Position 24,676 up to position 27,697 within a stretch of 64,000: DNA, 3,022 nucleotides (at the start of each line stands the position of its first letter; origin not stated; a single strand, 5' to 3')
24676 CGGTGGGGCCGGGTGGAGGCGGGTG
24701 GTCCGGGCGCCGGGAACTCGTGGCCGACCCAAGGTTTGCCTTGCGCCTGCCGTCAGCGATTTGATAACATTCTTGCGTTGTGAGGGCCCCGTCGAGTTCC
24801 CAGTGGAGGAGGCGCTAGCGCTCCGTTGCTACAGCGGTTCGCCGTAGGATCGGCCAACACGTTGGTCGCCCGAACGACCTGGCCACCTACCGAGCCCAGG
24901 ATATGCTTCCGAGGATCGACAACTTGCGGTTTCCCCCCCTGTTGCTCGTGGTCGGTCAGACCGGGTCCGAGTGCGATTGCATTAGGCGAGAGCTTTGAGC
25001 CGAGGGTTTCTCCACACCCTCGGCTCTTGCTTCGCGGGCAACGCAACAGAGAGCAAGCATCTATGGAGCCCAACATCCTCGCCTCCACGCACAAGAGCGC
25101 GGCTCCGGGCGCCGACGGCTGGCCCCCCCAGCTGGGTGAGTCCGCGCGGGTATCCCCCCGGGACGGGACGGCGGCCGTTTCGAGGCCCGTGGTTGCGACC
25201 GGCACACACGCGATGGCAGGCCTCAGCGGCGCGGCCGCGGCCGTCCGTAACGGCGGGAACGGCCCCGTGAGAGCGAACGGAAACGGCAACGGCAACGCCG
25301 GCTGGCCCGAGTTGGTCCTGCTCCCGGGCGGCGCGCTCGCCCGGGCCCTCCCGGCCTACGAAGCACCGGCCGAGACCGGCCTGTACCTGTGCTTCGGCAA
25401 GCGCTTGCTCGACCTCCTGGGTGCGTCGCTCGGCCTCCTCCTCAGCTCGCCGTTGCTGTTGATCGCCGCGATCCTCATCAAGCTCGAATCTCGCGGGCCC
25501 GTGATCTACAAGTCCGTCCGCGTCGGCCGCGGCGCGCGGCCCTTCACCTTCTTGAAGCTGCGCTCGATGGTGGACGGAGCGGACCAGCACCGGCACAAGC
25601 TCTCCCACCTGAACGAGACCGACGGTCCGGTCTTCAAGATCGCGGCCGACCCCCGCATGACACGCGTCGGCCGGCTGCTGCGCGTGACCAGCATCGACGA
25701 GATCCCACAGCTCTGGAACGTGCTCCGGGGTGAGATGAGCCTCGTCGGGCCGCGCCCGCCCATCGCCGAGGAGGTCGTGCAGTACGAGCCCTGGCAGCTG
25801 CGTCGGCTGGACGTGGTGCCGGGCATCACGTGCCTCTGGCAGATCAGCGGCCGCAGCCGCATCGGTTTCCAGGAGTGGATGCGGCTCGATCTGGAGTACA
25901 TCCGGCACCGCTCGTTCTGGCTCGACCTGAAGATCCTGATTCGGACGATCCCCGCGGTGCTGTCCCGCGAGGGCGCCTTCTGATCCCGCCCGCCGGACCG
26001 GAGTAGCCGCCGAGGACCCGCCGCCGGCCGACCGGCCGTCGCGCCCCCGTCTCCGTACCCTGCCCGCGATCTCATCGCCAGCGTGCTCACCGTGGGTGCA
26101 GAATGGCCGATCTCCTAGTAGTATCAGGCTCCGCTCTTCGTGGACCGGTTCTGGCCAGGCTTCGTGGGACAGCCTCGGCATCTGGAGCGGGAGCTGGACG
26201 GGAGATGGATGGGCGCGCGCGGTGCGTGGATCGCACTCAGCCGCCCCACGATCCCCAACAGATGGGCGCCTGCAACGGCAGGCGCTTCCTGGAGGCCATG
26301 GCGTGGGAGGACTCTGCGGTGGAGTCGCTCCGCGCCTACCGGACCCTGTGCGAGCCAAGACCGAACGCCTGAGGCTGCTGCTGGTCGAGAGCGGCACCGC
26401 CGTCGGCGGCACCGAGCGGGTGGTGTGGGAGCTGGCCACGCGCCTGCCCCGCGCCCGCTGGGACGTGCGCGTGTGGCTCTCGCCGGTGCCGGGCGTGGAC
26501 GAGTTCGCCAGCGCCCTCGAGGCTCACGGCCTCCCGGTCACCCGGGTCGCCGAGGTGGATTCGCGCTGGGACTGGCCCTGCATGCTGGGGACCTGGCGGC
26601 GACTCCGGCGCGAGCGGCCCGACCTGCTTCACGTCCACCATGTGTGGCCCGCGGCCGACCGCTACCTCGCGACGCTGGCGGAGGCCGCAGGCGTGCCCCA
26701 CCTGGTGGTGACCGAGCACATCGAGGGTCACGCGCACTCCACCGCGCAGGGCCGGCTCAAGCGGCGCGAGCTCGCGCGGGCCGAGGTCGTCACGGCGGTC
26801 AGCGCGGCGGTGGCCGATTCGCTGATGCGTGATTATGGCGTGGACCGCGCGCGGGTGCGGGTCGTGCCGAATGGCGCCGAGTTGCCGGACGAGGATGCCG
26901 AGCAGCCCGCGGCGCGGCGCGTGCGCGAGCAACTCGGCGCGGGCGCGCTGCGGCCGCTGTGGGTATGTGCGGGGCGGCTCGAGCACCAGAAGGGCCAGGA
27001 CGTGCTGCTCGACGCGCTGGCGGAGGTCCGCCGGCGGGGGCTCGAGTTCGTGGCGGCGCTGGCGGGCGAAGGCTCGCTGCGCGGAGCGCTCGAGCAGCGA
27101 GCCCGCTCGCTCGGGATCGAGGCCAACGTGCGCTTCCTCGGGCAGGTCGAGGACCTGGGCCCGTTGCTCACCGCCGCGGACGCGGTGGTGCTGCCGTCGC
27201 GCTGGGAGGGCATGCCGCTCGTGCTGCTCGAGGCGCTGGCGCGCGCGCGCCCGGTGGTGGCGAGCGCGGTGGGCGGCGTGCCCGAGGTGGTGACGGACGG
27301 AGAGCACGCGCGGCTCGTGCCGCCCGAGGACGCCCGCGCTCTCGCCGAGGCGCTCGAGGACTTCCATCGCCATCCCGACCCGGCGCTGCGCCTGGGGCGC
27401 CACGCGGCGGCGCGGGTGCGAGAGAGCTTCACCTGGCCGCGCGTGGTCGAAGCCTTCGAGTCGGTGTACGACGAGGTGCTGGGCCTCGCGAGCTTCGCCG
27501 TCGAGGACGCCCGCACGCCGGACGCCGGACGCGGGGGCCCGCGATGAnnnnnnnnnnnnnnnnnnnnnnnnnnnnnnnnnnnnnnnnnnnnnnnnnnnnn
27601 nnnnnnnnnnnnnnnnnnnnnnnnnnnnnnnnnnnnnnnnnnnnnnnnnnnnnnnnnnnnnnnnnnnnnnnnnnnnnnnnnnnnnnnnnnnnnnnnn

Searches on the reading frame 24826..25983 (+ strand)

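Call 24: search_protein_families(library=pfam, proteins=[window:24826-25983:+], max_evalue=0.001)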
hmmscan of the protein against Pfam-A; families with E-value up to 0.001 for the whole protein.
window:24826-25983:+ (385 aa): 1 family
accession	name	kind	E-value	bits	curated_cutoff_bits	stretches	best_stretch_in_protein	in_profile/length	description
PF02397.22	Bac_transf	-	7.7e-64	215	27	1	192-379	1-178/179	Bacterial sugar transferase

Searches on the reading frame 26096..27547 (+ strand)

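Call 24: search_protein_families(library=pfam, proteins=[window:26096-27547:+], max_evalue=0.001)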
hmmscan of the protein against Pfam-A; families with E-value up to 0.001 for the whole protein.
window:26096-27547:+ (483 aa): 6 families
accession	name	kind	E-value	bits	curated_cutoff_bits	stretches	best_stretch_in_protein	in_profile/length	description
PF13692.12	Glyco_trans_1_4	-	3.6e-39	134.7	27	1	287-422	2-138/142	Glycosyl transferases group 1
PF00534.26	Glycos_transf_1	-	2.6e-37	128.4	26.4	1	278-437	7-169/172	Glycosyl transferases group 1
PF13439.12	Glyco_transf_4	-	4.8e-25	89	28.5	1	103-261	1-166/170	Glycosyltransferase Family 4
PF13579.12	Glyco_trans_4_4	-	3.6e-18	66.8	29.7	1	104-260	1-158/158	Glycosyl transferase 4-like domain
PF20706.3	GT4-conflict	-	5.6e-10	39.2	26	1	213-453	131-384/385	Family 4 Glycosyltransferase in conflict systems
PF13524.12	Glyco_trans_1_2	-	2.3e-08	34.5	25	1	337-454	27-142/144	Glycosyl transferase-like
